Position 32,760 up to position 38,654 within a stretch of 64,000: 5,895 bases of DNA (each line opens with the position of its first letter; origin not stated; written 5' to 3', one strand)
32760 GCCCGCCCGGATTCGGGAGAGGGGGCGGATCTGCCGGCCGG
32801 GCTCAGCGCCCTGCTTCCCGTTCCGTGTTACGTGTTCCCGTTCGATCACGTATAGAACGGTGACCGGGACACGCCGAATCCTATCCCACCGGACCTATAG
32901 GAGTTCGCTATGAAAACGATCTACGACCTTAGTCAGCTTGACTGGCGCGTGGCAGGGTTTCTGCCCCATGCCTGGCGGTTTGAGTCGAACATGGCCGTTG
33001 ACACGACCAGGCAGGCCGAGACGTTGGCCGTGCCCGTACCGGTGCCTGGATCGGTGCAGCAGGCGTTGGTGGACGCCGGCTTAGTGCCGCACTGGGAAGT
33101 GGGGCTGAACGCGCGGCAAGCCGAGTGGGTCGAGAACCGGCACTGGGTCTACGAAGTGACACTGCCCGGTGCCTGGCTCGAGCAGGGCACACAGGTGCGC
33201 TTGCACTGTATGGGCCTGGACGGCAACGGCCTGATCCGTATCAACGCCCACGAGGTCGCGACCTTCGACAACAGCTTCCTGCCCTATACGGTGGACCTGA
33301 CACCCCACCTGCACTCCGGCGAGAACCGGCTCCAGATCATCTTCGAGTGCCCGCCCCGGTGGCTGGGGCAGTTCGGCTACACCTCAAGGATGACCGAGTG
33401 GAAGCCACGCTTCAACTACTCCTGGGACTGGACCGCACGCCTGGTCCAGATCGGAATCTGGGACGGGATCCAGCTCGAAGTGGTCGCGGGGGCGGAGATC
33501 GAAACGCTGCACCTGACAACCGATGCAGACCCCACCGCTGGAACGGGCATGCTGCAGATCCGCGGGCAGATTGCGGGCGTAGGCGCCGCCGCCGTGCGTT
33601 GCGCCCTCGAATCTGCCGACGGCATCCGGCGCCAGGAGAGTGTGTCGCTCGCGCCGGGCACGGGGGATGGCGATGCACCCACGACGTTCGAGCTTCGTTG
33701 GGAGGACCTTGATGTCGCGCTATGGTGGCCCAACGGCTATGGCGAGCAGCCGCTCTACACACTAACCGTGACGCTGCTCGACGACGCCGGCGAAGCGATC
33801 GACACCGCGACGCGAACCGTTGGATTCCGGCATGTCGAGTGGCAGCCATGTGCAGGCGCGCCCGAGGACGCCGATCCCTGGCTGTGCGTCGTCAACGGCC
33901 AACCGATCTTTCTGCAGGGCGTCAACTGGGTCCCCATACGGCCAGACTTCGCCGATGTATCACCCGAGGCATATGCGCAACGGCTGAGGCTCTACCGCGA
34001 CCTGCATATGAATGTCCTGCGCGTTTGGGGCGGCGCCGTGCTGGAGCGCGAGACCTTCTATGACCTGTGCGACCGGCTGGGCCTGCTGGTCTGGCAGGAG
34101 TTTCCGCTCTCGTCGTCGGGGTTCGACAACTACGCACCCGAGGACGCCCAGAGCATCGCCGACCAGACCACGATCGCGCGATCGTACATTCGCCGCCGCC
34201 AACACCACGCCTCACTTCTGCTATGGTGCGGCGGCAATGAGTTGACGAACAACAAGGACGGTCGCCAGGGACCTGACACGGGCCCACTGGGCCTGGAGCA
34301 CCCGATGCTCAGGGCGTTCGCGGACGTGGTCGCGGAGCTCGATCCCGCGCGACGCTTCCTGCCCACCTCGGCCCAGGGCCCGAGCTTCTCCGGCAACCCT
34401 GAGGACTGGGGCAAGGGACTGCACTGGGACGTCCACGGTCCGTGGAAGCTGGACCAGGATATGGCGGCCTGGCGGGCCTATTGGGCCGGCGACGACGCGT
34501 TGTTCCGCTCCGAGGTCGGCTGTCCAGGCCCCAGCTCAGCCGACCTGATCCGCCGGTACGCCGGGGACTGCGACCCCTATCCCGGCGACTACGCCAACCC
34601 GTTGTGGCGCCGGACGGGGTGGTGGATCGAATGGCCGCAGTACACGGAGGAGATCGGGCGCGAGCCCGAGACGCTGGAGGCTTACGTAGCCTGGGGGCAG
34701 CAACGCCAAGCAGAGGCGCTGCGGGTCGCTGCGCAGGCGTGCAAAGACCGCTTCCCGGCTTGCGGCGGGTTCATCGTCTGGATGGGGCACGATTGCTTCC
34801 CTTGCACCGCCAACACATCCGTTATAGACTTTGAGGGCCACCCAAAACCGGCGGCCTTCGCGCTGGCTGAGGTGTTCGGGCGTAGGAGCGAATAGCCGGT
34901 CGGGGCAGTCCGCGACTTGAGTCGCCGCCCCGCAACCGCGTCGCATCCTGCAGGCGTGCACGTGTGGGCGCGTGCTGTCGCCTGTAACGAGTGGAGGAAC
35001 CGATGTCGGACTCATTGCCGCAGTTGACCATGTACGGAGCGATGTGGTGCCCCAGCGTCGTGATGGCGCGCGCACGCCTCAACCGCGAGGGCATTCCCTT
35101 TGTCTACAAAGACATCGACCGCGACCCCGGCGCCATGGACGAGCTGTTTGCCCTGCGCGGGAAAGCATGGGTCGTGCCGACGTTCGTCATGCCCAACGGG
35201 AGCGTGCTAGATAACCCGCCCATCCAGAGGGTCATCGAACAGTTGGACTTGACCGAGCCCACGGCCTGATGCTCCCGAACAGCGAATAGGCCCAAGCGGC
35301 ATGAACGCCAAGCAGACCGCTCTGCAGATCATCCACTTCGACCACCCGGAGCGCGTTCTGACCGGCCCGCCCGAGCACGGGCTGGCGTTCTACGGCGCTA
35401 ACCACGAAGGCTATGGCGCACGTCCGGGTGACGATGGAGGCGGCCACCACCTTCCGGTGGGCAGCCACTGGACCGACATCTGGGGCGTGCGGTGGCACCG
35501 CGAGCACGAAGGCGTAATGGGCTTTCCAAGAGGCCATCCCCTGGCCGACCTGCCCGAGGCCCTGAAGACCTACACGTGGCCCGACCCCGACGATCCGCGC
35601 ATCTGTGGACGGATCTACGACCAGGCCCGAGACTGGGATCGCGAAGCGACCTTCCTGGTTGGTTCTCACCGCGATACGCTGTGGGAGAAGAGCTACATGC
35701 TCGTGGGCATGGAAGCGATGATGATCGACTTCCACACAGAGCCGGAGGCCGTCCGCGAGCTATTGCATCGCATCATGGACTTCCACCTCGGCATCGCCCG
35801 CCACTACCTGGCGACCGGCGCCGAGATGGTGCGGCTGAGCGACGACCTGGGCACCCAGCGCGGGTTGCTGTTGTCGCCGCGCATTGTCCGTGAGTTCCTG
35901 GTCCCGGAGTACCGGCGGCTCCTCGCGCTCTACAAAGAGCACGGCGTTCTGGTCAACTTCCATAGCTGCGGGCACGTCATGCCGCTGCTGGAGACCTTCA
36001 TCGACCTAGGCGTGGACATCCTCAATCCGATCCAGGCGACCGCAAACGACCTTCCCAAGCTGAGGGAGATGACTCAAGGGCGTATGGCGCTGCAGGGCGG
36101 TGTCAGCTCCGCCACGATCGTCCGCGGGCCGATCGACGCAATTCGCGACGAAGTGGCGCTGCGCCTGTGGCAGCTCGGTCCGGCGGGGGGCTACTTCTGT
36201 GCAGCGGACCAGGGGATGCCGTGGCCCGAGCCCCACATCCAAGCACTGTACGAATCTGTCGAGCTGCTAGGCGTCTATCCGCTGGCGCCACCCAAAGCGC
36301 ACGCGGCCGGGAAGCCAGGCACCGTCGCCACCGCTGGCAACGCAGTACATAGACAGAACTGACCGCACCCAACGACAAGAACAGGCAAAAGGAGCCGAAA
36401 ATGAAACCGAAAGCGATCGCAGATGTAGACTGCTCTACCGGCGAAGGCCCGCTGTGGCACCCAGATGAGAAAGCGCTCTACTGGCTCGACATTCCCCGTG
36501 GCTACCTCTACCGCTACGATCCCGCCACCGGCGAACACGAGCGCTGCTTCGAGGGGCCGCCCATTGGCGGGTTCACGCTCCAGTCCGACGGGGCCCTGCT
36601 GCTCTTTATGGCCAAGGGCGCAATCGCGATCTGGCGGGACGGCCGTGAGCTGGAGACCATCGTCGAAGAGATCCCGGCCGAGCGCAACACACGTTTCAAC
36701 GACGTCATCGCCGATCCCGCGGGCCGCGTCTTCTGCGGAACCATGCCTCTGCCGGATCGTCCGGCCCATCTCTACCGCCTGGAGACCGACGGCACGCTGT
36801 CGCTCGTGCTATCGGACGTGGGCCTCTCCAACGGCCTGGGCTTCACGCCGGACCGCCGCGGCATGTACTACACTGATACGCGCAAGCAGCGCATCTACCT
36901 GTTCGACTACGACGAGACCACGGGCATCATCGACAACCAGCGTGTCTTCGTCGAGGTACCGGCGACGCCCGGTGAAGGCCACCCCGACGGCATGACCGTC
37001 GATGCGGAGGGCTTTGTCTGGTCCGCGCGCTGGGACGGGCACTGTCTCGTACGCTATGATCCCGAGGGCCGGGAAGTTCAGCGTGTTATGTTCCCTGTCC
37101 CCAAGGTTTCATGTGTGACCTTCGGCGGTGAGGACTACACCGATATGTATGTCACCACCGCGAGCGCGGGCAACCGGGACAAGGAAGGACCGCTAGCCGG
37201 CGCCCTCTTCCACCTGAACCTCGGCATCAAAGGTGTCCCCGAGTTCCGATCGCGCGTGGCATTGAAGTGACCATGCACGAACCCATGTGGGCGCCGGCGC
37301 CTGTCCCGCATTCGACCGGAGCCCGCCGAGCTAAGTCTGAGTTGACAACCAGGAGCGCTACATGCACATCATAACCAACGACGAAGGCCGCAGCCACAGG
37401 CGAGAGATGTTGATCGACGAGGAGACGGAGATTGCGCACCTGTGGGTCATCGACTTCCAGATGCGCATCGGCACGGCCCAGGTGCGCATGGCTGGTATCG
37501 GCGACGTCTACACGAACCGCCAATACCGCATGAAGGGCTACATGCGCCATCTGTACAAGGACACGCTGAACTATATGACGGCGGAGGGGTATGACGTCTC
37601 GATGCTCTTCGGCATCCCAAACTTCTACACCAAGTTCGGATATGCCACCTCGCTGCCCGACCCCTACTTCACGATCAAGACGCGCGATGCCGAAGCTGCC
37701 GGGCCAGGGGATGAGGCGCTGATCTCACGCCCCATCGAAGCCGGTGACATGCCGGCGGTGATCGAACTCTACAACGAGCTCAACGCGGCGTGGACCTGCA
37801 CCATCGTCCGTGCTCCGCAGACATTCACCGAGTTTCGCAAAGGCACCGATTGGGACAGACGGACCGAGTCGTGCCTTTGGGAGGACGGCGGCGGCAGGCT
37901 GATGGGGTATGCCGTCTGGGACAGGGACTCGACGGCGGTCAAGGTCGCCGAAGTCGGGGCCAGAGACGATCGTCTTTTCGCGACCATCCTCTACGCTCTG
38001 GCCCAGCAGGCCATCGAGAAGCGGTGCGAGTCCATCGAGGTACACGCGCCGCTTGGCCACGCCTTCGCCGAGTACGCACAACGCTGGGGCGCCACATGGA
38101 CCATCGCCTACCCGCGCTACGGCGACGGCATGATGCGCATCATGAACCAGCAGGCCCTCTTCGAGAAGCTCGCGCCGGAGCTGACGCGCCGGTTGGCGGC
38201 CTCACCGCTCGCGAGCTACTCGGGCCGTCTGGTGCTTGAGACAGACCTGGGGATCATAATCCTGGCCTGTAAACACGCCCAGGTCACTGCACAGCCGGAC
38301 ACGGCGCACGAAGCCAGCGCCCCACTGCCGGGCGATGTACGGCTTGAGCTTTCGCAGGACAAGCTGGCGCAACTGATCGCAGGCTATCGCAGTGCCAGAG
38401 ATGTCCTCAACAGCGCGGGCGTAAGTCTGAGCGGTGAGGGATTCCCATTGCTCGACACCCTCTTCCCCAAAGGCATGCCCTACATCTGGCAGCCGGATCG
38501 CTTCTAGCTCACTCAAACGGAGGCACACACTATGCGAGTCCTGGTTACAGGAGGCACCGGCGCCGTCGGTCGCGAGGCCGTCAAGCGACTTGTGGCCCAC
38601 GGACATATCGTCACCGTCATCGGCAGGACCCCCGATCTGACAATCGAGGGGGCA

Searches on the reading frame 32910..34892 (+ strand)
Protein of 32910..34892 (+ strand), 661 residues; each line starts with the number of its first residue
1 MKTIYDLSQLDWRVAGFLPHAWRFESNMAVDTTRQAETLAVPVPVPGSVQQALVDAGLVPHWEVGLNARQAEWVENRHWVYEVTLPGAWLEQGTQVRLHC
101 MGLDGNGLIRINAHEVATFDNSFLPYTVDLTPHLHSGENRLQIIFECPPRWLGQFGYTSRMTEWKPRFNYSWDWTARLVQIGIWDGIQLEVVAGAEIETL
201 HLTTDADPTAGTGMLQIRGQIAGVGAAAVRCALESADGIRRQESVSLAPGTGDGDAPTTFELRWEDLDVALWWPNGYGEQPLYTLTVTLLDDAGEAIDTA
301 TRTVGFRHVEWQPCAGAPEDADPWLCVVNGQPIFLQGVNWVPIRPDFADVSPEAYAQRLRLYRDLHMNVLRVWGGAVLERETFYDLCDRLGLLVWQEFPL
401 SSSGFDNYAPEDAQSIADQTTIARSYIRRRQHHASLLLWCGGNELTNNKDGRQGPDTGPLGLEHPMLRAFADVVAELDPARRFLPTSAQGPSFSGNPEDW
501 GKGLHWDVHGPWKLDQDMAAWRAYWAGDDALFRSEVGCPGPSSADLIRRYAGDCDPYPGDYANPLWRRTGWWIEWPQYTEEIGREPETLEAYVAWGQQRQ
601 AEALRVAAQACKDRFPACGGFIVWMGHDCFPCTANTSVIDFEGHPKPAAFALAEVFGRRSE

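Call 16: search_protein_families(library=pfam, proteins=[window:32910-34892:+], max_evalue=0.001)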
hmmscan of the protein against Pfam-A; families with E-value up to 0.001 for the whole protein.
window:32910-34892:+ (661 aa): 4 families
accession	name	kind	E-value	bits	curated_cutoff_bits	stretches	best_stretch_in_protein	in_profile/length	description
PF22666.2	Glyco_hydro_2_N2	-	7.7e-27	94.8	27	1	34-184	10-166/167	Glycosyl hydrolase 2 galactose-binding domain-like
PF00703.27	Glyco_hydro_2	-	1.6e-10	42.2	23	1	196-307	2-109/109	Glycosyl hydrolases family 2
PF02836.23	Glyco_hydro_2_C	-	8.1e-07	28.9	21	1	327-449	9-140/302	Glycosyl hydrolases family 2, TIM barrel domain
PF02837.24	Glyco_hydro_2_N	-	2e-06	28.3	28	1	78-144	68-132/169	Glycosyl hydrolases family 2, sugar binding domain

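Call 75: search_protein_families(library=ncbifam, proteins=[window:32910-34892:+], max_evalue=0.00001)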
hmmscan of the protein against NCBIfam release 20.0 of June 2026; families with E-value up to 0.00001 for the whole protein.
window:32910-34892:+ (661 aa): 8 families
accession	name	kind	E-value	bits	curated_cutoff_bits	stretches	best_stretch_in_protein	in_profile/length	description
NF052611.1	beta_gal_Bga2A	equivalog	1.3e-20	73.1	999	1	182-445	200-458/1007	beta-galactosidase, LacZ type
NF007666.0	PRK10340.1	equivalog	1.3e-15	56.3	1284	1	182-444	196-449/1030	beta-galactosidase subunit alpha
NF049891.1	Bet1-4galacdseBT4156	equivalog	8.5e-15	53.7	1700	1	181-450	169-413/946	exo-beta-1,4-galactosidase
NF007074.0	PRK09525.1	subfamily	1e-14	53.3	1221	1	82-445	127-463/1027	beta-galactosidase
NF041463.1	GalB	equivalog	9.5e-14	50.2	900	1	91-456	148-490/869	beta-galactosidase GalB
NF041462.1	GalA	equivalog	6.8e-11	41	900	1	279-483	262-433/763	beta-galactosidase GalA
NF050095.1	BetGlucuronLacZ4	equivalog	7.7e-09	34.2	950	1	272-450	246-413/666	beta-glucuronidase LacZ4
NF007538.0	PRK10150.1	equivalog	4.6e-06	25.2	544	0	69-399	59-360/607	beta-glucuronidase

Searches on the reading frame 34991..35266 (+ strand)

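Call 57: search_protein_families(library=pfam, proteins=[window:34991-35266:+], max_evalue=0.001)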
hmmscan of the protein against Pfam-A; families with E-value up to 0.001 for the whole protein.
window:34991-35266:+ (92 aa): 1 family
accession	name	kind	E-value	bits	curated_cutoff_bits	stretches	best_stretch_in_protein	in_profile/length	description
PF00462.30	Glutaredoxin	-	3.7e-05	24.3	22.9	1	13-55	2-44/60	Glutaredoxin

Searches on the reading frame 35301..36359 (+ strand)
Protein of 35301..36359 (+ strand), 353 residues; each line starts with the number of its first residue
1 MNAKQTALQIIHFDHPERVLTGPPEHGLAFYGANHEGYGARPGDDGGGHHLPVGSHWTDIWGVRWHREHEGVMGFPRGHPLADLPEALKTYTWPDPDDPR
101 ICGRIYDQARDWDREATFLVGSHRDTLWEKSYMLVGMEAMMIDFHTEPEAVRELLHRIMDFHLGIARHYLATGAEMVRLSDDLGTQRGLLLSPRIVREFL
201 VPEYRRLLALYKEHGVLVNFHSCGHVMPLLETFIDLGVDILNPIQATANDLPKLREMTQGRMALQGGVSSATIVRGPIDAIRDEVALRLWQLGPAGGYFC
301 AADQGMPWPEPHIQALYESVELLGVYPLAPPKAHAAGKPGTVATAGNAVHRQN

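Call 16: search_protein_families(library=pfam, proteins=[window:35301-36359:+], max_evalue=0.001)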
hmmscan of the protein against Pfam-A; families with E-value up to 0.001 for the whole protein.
window:35301-36359:+ (353 aa): 1 family
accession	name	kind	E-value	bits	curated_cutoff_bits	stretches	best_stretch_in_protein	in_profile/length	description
PF01208.23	URO-D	-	3.7e-18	66.1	23.9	1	132-318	151-341/346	Uroporphyrinogen decarboxylase (URO-D)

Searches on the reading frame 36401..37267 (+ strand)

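Call 16: search_protein_families(library=pfam, proteins=[window:36401-37267:+], max_evalue=0.001)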
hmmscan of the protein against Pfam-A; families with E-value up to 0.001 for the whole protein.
window:36401-37267:+ (289 aa): 1 family
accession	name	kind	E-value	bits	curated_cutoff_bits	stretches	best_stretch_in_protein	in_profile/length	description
PF08450.18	SGL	-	3.1e-76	256.7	26.3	1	14-254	2-245/246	SMP-30/Gluconolactonase/LRE-like region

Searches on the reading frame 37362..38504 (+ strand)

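Call 16: search_protein_families(library=pfam, proteins=[window:37362-38504:+], max_evalue=0.001)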
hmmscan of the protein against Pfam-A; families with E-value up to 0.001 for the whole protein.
window:37362-38504:+ (381 aa): 3 families
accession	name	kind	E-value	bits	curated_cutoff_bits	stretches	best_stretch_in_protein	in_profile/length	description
PF13527.13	Acetyltransf_9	-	2.2e-16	60.4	25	1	18-95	47-125/127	Acetyltransferase (GNAT) domain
PF13530.11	SCP2_2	-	0.00018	22.5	23.2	1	312-376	45-105/105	Sterol carrier protein domain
PF00583.31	Acetyltransf_1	-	0.00029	21.5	20.7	0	40-94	56-116/116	Acetyltransferase (GNAT) family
